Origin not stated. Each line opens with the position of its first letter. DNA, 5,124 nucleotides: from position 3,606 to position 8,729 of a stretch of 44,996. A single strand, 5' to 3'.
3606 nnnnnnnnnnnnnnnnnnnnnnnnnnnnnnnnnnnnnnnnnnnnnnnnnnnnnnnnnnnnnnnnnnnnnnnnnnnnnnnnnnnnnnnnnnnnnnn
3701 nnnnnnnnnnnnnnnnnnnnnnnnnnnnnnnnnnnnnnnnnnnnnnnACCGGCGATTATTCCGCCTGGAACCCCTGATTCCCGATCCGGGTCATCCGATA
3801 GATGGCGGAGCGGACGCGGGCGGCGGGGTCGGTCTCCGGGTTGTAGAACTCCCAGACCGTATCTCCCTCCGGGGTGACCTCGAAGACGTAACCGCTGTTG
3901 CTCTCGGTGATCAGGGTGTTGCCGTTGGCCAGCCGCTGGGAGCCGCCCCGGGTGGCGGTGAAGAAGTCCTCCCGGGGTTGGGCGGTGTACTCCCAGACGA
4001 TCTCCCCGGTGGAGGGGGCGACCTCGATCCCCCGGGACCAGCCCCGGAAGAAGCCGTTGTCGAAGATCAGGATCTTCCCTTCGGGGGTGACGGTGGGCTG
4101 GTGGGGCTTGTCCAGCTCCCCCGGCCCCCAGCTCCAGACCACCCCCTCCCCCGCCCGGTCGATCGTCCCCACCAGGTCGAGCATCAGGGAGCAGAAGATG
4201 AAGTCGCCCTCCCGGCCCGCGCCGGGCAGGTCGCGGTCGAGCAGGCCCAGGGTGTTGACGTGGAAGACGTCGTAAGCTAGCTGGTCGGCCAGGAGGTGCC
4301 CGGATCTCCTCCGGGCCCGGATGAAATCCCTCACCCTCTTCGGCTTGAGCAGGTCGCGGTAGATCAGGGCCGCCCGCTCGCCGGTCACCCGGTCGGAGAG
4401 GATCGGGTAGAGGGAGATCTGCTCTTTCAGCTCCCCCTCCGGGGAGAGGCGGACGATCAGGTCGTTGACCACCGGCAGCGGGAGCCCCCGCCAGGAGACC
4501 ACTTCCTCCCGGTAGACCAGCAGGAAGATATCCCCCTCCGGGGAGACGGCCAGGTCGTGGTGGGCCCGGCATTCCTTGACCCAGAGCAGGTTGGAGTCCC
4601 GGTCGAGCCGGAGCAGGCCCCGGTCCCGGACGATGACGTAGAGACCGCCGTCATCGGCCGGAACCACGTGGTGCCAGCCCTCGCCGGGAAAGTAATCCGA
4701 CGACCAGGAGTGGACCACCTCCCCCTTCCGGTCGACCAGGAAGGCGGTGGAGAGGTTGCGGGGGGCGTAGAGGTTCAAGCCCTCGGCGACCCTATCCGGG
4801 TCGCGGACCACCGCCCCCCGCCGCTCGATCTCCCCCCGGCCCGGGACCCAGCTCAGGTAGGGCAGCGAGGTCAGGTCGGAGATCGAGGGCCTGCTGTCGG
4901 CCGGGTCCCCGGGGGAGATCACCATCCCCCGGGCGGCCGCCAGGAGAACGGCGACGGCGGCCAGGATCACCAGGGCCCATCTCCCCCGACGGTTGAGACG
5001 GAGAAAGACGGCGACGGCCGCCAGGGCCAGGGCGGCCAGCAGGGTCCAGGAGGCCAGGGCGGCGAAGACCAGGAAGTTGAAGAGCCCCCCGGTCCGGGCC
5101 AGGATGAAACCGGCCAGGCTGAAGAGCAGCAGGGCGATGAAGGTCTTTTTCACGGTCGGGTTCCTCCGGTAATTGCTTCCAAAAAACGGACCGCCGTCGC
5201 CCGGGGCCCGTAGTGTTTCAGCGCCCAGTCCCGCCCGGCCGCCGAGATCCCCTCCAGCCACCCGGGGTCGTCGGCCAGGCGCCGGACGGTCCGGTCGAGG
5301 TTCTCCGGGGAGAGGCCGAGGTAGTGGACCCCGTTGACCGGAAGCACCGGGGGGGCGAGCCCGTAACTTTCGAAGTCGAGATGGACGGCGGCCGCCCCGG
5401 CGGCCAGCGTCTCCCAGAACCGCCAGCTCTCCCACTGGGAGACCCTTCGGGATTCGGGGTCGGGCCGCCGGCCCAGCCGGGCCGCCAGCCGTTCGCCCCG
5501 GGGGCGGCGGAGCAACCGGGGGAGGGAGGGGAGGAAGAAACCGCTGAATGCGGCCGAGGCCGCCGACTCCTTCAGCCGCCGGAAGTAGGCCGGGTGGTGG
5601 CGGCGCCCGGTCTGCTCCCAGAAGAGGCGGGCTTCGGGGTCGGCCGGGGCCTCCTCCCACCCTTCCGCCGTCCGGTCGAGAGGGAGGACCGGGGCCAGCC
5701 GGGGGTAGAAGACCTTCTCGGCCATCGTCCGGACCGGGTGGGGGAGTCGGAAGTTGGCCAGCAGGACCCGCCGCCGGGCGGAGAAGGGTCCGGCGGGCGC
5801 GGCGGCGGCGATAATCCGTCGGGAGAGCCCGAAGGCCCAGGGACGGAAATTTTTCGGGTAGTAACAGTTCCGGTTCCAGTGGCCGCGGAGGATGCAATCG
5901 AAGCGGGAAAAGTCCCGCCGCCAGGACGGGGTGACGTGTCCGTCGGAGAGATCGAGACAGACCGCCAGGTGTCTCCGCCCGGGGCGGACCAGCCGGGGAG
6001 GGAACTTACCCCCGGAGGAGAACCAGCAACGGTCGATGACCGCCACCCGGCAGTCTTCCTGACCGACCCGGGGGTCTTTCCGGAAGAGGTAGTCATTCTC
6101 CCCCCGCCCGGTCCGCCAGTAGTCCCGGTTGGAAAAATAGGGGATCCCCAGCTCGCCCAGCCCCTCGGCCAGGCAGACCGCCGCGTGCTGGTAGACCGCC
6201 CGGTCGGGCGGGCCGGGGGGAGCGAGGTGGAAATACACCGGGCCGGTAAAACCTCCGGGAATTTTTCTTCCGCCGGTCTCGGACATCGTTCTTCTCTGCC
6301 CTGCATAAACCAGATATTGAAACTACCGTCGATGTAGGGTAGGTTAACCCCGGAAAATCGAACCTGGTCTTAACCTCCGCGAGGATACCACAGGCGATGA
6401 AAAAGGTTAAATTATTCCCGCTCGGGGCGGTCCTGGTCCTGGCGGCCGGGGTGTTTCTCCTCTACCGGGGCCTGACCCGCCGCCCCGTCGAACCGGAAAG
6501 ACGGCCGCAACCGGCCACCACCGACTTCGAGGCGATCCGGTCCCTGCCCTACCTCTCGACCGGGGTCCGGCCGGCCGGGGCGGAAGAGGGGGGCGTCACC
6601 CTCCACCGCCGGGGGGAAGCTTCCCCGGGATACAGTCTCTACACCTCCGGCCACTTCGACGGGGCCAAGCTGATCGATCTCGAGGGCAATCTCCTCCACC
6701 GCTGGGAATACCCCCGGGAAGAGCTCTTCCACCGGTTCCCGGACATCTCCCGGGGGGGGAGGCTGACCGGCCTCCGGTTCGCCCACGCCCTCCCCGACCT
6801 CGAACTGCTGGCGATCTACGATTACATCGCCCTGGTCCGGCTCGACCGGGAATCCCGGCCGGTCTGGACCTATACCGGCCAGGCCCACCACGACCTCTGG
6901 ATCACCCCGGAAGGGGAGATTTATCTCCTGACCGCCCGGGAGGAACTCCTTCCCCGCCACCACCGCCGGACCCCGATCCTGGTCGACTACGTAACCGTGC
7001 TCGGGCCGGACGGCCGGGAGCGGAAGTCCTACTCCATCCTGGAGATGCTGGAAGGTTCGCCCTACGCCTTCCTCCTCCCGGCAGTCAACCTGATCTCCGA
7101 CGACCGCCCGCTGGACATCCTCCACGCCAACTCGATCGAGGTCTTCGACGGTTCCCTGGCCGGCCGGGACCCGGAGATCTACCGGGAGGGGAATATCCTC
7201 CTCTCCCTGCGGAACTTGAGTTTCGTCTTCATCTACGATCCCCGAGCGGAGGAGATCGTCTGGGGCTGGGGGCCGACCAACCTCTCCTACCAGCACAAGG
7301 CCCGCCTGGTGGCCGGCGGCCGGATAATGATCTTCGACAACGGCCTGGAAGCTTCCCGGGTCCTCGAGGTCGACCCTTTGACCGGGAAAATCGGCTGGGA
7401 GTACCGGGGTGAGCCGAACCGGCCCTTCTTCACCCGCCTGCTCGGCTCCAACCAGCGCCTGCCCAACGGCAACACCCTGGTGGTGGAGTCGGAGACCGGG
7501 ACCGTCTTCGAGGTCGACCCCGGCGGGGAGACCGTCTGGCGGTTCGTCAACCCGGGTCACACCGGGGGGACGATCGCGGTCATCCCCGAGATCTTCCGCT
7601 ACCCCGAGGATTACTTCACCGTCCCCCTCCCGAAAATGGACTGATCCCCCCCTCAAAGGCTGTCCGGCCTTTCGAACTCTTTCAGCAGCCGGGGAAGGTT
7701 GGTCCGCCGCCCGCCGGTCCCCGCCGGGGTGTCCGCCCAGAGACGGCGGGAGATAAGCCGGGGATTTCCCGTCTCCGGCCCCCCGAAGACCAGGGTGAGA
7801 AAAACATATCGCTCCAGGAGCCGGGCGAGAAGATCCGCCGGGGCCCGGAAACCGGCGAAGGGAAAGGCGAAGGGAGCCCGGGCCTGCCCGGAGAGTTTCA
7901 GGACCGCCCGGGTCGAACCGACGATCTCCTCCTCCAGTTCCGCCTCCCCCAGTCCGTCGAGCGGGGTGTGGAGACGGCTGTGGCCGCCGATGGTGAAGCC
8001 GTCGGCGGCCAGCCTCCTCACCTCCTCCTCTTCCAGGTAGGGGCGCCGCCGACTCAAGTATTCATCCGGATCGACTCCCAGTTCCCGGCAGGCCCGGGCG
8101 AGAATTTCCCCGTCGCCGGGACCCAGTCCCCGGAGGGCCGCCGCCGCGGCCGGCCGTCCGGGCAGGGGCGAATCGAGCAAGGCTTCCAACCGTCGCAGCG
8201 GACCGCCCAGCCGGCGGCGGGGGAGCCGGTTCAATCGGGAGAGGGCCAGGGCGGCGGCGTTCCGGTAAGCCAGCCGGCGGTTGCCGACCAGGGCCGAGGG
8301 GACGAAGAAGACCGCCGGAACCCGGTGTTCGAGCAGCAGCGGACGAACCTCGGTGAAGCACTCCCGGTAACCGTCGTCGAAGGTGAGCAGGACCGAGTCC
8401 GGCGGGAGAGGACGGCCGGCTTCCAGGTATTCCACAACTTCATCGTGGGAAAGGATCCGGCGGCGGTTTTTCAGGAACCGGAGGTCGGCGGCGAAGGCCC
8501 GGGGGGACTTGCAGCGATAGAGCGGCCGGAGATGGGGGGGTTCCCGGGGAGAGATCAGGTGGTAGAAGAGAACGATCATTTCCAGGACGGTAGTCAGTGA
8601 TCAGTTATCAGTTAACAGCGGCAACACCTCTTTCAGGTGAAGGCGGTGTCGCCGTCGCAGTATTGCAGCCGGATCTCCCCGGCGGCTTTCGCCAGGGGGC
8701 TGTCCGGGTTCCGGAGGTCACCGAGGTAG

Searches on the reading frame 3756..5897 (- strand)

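Call 20: search_protein_families(library=pfam, proteins=[window:3756-5897:-])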
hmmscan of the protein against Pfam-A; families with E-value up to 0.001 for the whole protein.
window:3756-5897:- (713 aa): 2 families
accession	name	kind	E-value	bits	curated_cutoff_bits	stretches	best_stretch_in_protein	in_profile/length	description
PF05935.17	Arylsulfotrans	-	7.5e-09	35.5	24.2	1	367-553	9-183/374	Arylsulfotransferase (ASST)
PF14269.12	Arylsulfotran_2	-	1.2e-07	31.9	27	1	393-684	9-298/301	Arylsulfotransferase (ASST)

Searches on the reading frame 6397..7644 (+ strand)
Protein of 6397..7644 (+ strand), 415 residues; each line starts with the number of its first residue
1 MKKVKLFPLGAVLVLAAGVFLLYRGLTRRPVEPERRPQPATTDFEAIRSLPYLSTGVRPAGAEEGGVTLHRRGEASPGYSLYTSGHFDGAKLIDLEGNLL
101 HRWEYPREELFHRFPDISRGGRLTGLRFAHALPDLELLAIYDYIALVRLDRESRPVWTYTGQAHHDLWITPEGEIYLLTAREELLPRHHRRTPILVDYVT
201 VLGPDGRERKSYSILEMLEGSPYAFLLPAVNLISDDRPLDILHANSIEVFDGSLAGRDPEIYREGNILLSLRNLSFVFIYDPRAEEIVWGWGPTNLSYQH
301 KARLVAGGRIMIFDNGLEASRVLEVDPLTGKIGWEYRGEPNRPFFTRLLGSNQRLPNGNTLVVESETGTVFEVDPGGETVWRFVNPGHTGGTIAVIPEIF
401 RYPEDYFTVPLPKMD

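Call 20: search_protein_families(library=pfam, proteins=[window:6397-7644:+])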
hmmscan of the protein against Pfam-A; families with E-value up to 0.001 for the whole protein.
window:6397-7644:+ (415 aa): 2 families
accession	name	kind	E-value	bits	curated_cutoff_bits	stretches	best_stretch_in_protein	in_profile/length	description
PF14269.12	Arylsulfotran_2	-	8.3e-22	78.4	27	1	143-385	24-300/301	Arylsulfotransferase (ASST)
PF05935.17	Arylsulfotrans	-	2.5e-07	30.5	24.2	1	161-293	91-215/374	Arylsulfotransferase (ASST)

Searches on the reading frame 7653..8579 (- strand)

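Call 20: search_protein_families(library=pfam, proteins=[window:7653-8579:-])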
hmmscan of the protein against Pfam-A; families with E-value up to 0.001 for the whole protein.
window:7653-8579:- (308 aa): 1 family
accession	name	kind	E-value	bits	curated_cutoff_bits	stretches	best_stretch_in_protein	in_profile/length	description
PF01522.26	Polysacc_deac_1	-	1.1e-16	61.4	23.1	2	57-101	3-47/124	Polysaccharide deacetylase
